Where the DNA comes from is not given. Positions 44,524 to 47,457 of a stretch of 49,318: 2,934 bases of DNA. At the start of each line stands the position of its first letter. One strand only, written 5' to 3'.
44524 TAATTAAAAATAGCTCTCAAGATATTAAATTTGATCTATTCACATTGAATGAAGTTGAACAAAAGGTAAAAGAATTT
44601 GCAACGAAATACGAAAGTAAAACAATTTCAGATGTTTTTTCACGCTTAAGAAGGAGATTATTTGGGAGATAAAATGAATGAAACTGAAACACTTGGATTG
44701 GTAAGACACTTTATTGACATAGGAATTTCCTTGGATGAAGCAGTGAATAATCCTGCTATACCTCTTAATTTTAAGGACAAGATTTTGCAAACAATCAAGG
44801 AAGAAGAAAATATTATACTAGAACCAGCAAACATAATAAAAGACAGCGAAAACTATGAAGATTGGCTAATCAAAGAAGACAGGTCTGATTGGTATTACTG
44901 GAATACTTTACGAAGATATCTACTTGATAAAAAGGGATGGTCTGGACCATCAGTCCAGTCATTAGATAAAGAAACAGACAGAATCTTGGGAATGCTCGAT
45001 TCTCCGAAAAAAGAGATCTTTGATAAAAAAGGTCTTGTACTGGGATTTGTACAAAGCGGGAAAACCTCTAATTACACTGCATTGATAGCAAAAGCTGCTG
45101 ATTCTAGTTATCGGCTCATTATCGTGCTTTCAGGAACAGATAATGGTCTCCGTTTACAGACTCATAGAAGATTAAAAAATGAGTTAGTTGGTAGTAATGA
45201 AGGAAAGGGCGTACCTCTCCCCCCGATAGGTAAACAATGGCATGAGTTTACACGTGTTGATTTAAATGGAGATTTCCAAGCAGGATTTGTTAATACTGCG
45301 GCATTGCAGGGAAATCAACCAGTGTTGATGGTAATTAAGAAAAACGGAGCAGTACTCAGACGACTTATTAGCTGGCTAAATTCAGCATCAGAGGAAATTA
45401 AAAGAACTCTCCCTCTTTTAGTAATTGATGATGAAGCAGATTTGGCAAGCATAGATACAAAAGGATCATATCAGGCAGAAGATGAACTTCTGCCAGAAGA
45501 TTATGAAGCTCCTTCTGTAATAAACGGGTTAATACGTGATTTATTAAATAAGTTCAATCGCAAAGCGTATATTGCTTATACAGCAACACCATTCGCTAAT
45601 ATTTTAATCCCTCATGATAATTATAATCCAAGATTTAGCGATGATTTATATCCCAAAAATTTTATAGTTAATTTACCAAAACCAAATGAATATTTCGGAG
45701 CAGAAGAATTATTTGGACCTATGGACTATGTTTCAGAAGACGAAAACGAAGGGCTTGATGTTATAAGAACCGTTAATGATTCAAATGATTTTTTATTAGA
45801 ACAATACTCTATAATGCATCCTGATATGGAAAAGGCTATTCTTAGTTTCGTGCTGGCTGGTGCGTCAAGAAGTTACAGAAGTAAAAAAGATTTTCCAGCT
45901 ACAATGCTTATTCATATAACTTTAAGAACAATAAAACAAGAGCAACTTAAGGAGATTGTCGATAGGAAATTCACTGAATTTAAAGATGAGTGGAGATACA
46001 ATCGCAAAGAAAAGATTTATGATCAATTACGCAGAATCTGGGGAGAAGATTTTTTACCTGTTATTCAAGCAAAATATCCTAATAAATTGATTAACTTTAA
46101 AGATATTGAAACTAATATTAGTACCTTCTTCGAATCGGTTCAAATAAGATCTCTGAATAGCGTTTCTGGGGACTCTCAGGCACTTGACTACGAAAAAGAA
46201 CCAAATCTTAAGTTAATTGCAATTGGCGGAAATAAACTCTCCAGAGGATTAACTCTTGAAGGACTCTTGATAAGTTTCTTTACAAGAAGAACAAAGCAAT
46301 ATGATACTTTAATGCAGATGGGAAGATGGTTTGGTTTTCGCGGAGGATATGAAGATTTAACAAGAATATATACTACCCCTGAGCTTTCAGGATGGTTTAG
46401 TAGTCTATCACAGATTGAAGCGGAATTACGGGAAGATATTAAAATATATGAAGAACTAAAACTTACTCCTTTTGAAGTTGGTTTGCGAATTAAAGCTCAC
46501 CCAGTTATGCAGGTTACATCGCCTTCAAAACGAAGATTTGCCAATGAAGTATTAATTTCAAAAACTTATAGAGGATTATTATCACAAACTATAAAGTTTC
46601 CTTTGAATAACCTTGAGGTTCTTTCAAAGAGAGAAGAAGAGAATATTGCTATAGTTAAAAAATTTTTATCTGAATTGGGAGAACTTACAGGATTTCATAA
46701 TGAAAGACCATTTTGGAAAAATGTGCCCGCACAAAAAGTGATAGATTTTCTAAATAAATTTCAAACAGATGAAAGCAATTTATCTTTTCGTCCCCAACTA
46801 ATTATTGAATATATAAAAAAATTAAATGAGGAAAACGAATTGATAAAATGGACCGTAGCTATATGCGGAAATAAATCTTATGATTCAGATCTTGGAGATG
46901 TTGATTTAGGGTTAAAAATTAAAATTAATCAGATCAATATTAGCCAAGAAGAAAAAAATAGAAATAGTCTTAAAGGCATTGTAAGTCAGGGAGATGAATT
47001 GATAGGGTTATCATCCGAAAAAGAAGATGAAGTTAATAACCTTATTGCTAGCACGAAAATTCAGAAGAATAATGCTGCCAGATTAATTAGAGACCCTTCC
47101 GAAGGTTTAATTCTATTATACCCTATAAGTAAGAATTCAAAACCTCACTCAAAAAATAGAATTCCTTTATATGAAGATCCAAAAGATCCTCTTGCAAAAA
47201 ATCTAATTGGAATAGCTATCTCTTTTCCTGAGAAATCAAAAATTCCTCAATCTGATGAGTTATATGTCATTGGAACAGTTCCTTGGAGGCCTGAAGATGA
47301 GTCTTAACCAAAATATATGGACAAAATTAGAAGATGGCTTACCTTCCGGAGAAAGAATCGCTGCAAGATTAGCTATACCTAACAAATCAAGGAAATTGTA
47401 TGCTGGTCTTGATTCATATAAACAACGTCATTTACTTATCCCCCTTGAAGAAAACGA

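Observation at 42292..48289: MORC-like GHKL ATPase + Z1 SF2 NTPase + PD-(D/E)XK operon whose methylase and Vsr partners are both crippled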

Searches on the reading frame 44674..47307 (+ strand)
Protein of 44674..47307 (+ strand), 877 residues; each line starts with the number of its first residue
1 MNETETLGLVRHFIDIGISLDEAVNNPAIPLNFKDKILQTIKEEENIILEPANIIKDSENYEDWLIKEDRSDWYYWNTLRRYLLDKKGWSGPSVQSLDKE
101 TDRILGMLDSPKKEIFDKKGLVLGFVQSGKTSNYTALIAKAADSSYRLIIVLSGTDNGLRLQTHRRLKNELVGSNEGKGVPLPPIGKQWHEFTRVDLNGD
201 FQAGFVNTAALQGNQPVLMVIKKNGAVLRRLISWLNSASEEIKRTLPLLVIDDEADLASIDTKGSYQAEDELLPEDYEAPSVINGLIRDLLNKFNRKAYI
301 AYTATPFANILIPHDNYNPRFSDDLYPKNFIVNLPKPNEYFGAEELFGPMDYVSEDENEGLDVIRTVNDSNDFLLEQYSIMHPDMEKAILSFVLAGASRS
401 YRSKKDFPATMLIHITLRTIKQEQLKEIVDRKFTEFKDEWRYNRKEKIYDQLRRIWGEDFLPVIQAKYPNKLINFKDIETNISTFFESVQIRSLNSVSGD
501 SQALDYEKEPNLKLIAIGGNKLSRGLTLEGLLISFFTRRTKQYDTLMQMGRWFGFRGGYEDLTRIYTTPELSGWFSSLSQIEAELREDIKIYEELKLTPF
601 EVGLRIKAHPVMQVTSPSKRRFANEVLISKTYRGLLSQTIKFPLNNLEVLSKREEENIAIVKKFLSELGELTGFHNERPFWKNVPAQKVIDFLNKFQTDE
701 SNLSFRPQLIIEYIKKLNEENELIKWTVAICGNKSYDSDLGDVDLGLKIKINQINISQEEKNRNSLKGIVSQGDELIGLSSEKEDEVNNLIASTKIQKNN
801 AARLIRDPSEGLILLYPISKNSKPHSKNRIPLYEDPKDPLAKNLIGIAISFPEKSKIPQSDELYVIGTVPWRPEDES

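Call 3: search_protein_families(library=pfam, proteins=[window:44674-47307:+], max_evalue=0.01)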
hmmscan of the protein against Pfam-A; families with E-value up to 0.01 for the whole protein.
window:44674-47307:+ (877 aa): 1 family
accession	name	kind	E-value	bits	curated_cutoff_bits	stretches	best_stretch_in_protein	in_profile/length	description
PF10593.14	Z1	-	5.5e-71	239.2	25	1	385-610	2-225/228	Z1 domain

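Call 4: search_protein_families(library=ncbifam, proteins=[window:44674-47307:+], max_evalue=0.01)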
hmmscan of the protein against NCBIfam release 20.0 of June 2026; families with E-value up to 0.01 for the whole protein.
window:44674-47307:+ (877 aa): 1 family
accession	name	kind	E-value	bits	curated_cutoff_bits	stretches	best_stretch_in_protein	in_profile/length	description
NF041933.1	MzaC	equivalog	6.5e-150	500.7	1500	1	52-734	67-792/806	MZA anti-phage system associated Z1 domain-containing protein MzaC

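Call 5: search_protein_families(library=padloc, proteins=[window:44674-47307:+], max_evalue=0.01)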
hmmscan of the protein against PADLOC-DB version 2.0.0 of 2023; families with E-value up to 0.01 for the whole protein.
window:44674-47307:+ (877 aa): 2 families
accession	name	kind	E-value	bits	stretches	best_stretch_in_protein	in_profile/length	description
PDLC02205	MzaC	-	2.7e-124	414.2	1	44-777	64-837/952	-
PDLC03202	Helicase_II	-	1.8e-36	123.7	2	211-582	113-436/621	Type II helicase domain protein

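Call 12: find_homologous_proteins(query=window:44674-47307:+, max_evalue=1e-20)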
Query window:44674-47307:+ (877 aa): 7825 proteins with E <= 1e-20 among 8000 candidates; the best 120 are listed.
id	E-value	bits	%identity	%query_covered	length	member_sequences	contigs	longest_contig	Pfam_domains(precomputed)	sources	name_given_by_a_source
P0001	0.0e+0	1972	100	100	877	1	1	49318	PF10593.15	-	-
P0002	0.0e+0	1520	78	100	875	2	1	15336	PF10593.15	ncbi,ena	-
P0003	0.0e+0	1510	77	100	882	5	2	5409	PF10593.15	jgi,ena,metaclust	metaclust:\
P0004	0.0e+0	1469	75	100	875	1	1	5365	PF10593.15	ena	-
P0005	0.0e+0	1465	75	100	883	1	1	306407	PF10593.15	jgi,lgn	-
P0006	0.0e+0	1452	74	100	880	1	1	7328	PF10593.15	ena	-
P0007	0.0e+0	1404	73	100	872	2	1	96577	PF10593.15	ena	-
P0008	0.0e+0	1361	70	100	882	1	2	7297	PF10593.15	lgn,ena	-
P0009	0.0e+0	1340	69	100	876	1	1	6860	PF10593.15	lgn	-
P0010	0.0e+0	1237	64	100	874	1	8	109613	PF10593.15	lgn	-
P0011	0.0e+0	1230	64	99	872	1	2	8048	PF10593.15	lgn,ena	-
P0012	0.0e+0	1211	63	99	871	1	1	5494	PF10593.15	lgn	-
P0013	0.0e+0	1171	61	100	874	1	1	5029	PF10593.15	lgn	-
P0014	0.0e+0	1166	61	100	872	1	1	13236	PF10593.15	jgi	jgi:hypothetical protein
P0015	0.0e+0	1166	61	100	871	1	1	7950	PF10593.15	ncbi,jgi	-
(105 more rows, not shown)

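Call 13: find_encoding_contigs(protein=P0002, flank=8000, max_places=2)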
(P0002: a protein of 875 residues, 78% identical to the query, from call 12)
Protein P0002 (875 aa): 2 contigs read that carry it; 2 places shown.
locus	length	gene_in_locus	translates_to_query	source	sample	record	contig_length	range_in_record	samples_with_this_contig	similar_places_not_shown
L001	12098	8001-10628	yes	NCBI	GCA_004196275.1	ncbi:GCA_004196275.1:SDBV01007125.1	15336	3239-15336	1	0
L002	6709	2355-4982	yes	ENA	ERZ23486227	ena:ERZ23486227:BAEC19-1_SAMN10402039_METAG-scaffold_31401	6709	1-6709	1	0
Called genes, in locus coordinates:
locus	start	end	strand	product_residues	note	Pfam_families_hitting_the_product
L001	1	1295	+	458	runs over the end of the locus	-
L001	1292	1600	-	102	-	-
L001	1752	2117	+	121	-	-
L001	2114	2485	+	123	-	-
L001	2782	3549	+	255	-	-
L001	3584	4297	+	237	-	-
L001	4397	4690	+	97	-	-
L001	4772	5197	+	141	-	-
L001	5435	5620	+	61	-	-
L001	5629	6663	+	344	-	PF00145:DNA_methylase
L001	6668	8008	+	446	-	PF02518:HATPase_c, PF13589:HATPase_c_3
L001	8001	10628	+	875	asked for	PF10593:Z1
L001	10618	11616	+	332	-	PF14390:DUF4420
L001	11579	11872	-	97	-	-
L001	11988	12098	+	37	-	?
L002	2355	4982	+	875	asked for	PF10593:Z1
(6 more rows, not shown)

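Call 14: find_encoding_contigs(protein=P0005, flank=8000, max_places=2)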
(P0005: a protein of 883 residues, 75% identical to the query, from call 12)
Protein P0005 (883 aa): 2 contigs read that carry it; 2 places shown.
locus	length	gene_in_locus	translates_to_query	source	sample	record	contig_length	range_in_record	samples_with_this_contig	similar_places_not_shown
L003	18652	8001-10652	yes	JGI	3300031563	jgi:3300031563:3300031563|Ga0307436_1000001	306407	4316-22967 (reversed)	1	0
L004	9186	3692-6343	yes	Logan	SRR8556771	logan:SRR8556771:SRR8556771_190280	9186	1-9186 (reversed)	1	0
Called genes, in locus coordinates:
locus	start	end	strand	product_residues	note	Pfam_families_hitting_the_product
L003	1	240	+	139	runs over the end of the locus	PF05942:PaREP1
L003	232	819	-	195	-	-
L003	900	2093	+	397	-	PF00009:GTP_EFTU, PF01926:MMR_HSR1, PF03193:RsgA_GTPase (weak), PF16897:MMR_HSR1_Xtn (faint), PF09173:eIF2_C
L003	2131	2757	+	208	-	-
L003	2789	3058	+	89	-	-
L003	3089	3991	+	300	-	PF12705:PDDEXK_1, PF01930:Cas_Cas4 (weak)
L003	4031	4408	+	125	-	-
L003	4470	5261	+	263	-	PF09520:HinfI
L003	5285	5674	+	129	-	PF03852:Vsr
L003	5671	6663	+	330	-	PF00145:DNA_methylase, PF09445:Methyltransf_15 (faint)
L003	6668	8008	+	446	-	PF02518:HATPase_c, PF13589:HATPase_c_3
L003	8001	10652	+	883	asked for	PF10593:Z1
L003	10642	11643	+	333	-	PF14390:DUF4420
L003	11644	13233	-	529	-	PF01555:N6_N4_Mtase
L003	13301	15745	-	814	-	PF00521:DNA_topoisoIV, PF03989:DNA_gyraseA_C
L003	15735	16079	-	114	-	PF07883:Cupin_2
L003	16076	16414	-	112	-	-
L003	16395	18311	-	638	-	PF02518:HATPase_c, PF00204:DNA_gyraseB, PF01751:Toprim, PF00986:DNA_gyraseB_C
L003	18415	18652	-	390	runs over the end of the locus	-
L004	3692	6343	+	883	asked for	PF10593:Z1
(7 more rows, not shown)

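Call 15: find_encoding_contigs(protein=P0007, flank=8000, max_places=2)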
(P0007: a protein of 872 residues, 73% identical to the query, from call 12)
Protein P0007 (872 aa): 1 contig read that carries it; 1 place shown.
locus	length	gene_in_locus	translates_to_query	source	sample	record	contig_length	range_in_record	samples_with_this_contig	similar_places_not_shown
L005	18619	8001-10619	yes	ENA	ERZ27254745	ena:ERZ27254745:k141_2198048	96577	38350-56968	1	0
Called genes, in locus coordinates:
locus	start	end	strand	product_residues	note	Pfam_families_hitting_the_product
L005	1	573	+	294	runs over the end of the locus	PF02163:Peptidase_M50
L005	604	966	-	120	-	-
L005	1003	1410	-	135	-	-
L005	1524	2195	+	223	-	PF00687:Ribosomal_L1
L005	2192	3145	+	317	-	PF00466:Ribosomal_L10, PF17777:RL10P_insert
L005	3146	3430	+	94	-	PF00428:Ribosomal_60s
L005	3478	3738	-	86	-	-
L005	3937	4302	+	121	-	-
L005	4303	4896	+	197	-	PF00160:Pro_isomerase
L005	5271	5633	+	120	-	PF03852:Vsr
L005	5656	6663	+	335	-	PF00145:DNA_methylase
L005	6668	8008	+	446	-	PF02518:HATPase_c (weak), PF13589:HATPase_c_3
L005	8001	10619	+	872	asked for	PF10593:Z1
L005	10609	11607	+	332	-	PF14390:DUF4420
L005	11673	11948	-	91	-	-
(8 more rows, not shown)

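Call 20: find_related_loci(query=window:44674-47307:+, collection=genome_contigs, flank=8000)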
Query window:44674-47307:+ (877 aa) in genome_contigs; peptide patterns used: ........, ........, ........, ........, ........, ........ (x = any residue, [..] = any of these).
77 stretches matched a pattern; 22 encode a relative of the query (tblastn E <= 1e-3); 22 distinct loci.
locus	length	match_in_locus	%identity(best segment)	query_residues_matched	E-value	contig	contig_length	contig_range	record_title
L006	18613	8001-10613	73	1-876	0e+0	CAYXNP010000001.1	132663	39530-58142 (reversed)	MAG TPA_asm: Candidatus Woesearchaeota archaeon isolate SRP050083_co1_23 genome assembly, contig: NODE_12_length_132663_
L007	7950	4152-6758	61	1-873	0e+0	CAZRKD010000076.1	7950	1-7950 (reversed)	MAG TPA_asm: uncultured bacterium isolate binchicken_co21_456 genome assembly, contig: NODE_9048_length_7950_cov_5.60519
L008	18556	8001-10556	41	16-869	0e+0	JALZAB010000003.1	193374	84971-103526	MAG: Chloroflexota bacterium isolate KAP bin80 SD1490-92_k127_1462889, whole genome shotgun sequence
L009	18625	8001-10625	48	1-873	0e+0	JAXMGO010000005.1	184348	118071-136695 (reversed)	MAG: Steroidobacteraceae bacterium isolate STL-PRO115 C1.29.fa-5, whole genome shotgun sequence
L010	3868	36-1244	54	469-872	5e-124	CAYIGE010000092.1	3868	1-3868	MAG TPA_asm: Candidatus Woesearchaeota archaeon isolate ERP119705_co1_995 genome assembly, contig: NODE_45948_length_386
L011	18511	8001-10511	31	35-856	3e-107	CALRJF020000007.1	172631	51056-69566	MAG: Candidatus Sulfopaludibacter sp. SbA3 isolate JJ-JE56-12-5-mx-bin561 genome assembly, contig: JJ-RDS2A6-199-C7, who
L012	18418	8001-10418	33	66-875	1e-106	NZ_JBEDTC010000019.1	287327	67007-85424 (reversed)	MAG: Alcanivorax sp. isolate SIP_700_Bin20 700mSIPHEX1_20-scaffold_42_c1, whole genome shotgun sequence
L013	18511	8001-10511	31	35-856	7e-106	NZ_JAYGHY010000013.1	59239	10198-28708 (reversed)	Cyanobium gracile UHCC 0281 NODE_25_length_59239_cov_21.167005, whole genome shotgun sequence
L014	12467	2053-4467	32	52-852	9e-106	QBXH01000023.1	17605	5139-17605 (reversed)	Prochlorococcus sp. AG-321-E21 Ga0171771_123, whole genome shotgun sequence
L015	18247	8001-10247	31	70-852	2e-104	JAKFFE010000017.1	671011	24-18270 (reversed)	MAG: Myxococcaceae bacterium isolate LC092 contig-124_0, whole genome shotgun sequence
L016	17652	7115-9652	32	29-856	1e-103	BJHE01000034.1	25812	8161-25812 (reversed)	Cyanobium sp. LBMAG_Cyanobacteria_epi.bin3 DNA, sequence034, whole genome shotgun sequence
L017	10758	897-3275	32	45-856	2e-116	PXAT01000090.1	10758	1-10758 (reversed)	MAG: Ectothiorhodospiraceae bacterium isolate T3Sed10_218 T3-Sed10-C14693, whole genome shotgun sequence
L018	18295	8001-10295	32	61-852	2e-102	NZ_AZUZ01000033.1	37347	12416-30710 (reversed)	Pseudoxanthomonas suwonensis J47 Psesu4DRAFT_scaffold_27.28_C, whole genome shotgun sequence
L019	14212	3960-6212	32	32-783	3e-100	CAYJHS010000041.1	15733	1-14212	MAG TPA_asm: uncultured Desulfovibrionaceae bacterium isolate ERP123703_co3_145 genome assembly, contig: NODE_4508_lengt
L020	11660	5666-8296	30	37-875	5e-97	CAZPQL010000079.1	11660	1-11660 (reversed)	MAG TPA_asm: uncultured Rhodobacterales bacterium isolate binchicken_co46_106 genome assembly, contig: NODE_10719_length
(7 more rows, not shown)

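Call 35: search_solved_structures(query=window:44674-47307:+, max_evalue=0.01)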
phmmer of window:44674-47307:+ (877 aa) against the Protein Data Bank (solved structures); distinct sequences matched with E-value up to 0.01: 0.

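Call 40: find_related_loci(query=A3, collection=genome_contigs, flank=7000)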
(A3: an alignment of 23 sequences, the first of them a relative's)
Query A3 (877 aa) in genome_contigs; peptide patterns used: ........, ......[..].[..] (x = any residue, [..] = any of these).
600 stretches matched a pattern (row limit reached: there are more); 596 encode a relative of the query (tblastn E <= 1e-3); the best 80 are kept; 80 distinct loci.
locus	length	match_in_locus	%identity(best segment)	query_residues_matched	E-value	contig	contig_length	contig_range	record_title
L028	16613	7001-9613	73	1-876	0e+0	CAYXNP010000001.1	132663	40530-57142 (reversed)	MAG TPA_asm: Candidatus Woesearchaeota archaeon isolate SRP050083_co1_23 genome assembly, contig: NODE_12_length_132663_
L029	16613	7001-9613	61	1-873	0e+0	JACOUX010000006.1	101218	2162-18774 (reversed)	MAG: Candidatus Woesearchaeota archaeon isolate NC_groundwater_84_Ag_S-0.1um_40_33 S35_SO-1_scaffold_22397, whole genome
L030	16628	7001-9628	50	1-873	0e+0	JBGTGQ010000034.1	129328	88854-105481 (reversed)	MAG: Terrimicrobiaceae bacterium isolate JTS-RE219 k141_6858111, whole genome shotgun sequence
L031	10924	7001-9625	49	1-873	0e+0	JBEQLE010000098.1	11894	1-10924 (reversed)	MAG: Leptospirales bacterium isolate Y21TTR20magb6s NODE_98_length_11894_cov_4.915038, whole genome shotgun sequence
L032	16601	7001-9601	50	1-870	0e+0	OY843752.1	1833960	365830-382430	MAG: uncultured candidatus Porisulfidus sp. isolate e629978e-7072-48df-9c22-0ee86b3b6d73 genome assembly, chromosome: 1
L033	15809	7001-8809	56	3-606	0e+0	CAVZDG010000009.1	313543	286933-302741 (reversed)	MAG: uncultured Acidobacteriaceae bacterium isolate MFD09222.bin.1.125 genome assembly, contig: contig_52477, whole geno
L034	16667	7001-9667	40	1-869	0e+0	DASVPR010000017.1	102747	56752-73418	MAG TPA_asm: Solirubrobacteraceae bacterium isolate SMAG_U3184 k141_266698, whole genome shotgun sequence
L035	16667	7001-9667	40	7-869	0e+0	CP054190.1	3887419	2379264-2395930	MAG: Planctomycetia bacterium isolate H1_PLA3 chromosome, complete genome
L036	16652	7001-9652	42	1-869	0e+0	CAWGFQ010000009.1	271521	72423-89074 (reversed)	MAG: uncultured Solirubrobacterales bacterium isolate MFD05521.bin.2.202 genome assembly, contig: contig_52431, whole ge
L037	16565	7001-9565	38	61-875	9e-175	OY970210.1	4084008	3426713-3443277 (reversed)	MAG: uncultured Solirubrobacterales bacterium isolate MFD09286.bin.c.2 genome assembly, chromosome: 1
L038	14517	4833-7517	37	5-869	1e-173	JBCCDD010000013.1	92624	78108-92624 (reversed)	MAG: Planctomycetota bacterium isolate P01_A01_bin.75 k141_178111_length_92624_cov_36.4203, whole genome shotgun sequenc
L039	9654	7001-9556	39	7-836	1e-168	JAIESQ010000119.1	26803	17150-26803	MAG: Pirellulales bacterium isolate co.spades.METABAT.2.5kb_062 c_000000439579, whole genome shotgun sequence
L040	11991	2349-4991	51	2-873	0e+0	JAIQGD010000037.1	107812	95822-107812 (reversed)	MAG: Terriglobia bacterium isolate SRVP_35 SRVP18_trench_1_45cm_scaffold_306, whole genome shotgun sequence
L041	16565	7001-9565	38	17-852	2e-156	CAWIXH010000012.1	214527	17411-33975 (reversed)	MAG: uncultured Actinomycetota bacterium isolate MFD04944.bin.1.178 genome assembly, contig: contig_11185, whole genome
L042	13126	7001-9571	38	17-852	1e-153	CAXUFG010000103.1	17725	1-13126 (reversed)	MAG TPA_asm: uncultured Pseudonocardiaceae bacterium isolate public_SRR14722287_metawrap_bin.1 genome assembly, contig:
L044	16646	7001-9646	34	15-869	7e-141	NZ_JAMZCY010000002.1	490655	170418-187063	Cohnella sp. WQ 127256 Scaffold2_1, whole genome shotgun sequence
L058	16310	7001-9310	36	55-781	7e-132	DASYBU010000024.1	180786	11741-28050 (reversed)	MAG TPA_asm: Burkholderiaceae bacterium isolate SMAG_U4915 k141_191797, whole genome shotgun sequence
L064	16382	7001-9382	35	51-852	2e-130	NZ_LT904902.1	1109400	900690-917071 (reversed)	Cytobacillus massiliigabonensis strain Marseille-P2639, whole genome shotgun sequence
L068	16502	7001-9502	34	4-803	1e-128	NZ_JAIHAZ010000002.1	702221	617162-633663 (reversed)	Enterobacter sp. RIT637 NODE_2_length_702221_cov_14.968873, whole genome shotgun sequence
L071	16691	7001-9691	32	24-852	3e-127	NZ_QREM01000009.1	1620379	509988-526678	Xanthomonas arboricola strain NL_P126 scaffold2.1_X.arboricola_NL_P126_size1620379, whole genome shotgun sequence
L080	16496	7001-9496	33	54-852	5e-126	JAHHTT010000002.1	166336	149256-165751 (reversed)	MAG: Odoribacter sp. isolate MAG089 MAG089_2, whole genome shotgun sequence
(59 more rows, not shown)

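Call 66: search_protein_families(library=pfam, proteins=[L071:10766-12535:+, L064:10485-12296:+, L080:10573-12954:+, L044:10689-12713:+, L058:10643-12424:+, L011:11619-13535:+, L011:13532-14431:+, L011:14428-15411:+], max_evalue=0.001)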
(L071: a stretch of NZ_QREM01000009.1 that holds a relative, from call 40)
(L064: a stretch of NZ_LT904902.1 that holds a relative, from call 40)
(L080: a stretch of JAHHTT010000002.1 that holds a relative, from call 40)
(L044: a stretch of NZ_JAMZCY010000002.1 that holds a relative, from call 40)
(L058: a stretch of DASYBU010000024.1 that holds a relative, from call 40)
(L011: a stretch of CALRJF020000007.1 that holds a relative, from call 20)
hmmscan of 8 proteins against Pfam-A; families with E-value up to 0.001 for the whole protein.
L071:10766-12535:+ (589 aa): 2 families
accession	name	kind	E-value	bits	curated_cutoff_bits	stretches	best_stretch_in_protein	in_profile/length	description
PF10592.14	AIPR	-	1.2e-91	308.1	25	1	237-554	1-307/308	AIPR protein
PF22879.1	AIPR_N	-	1.7e-46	158.4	28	1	29-178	1-151/151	Abortive infection phage resistance protein N-terminal domain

L064:10485-12296:+ (603 aa): 2 families
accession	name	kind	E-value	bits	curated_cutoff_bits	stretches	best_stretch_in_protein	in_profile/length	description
PF10592.14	AIPR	-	3.9e-80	270.2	25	1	243-565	2-300/308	AIPR protein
PF22879.1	AIPR_N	-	2.7e-24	86.3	28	1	52-180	23-151/151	Abortive infection phage resistance protein N-terminal domain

L080:10573-12954:+ (793 aa): 2 families
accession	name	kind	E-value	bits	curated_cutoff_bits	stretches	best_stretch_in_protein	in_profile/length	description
PF10592.14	AIPR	-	8.7e-87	292.1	25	1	251-577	1-307/308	AIPR protein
PF22879.1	AIPR_N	-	3.8e-39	134.5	28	1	42-195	1-151/151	Abortive infection phage resistance protein N-terminal domain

L044:10689-12713:+ (674 aa): 2 families
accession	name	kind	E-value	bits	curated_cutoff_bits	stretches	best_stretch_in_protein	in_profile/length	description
PF10592.14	AIPR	-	1.6e-93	314.2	25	1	233-549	2-308/308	AIPR protein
PF22879.1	AIPR_N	-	4.6e-40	137.5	28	1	29-173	1-151/151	Abortive infection phage resistance protein N-terminal domain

L058:10643-12424:+ (593 aa): 2 families
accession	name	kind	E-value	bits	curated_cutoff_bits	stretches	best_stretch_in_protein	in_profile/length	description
PF10592.14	AIPR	-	9.3e-94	315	25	1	239-556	1-307/308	AIPR protein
PF22879.1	AIPR_N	-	2.5e-47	161.1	28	1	31-180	1-151/151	Abortive infection phage resistance protein N-terminal domain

L011:11619-13535:+ (638 aa): 0 families

L011:13532-14431:+ (299 aa): 0 families

L011:14428-15411:+ (327 aa): 1 family
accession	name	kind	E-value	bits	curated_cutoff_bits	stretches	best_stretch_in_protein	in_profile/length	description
PF19866.4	DUF6339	-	5.5e-05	23.4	23.2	1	169-254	91-174/175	Family of unknown function (DUF6339)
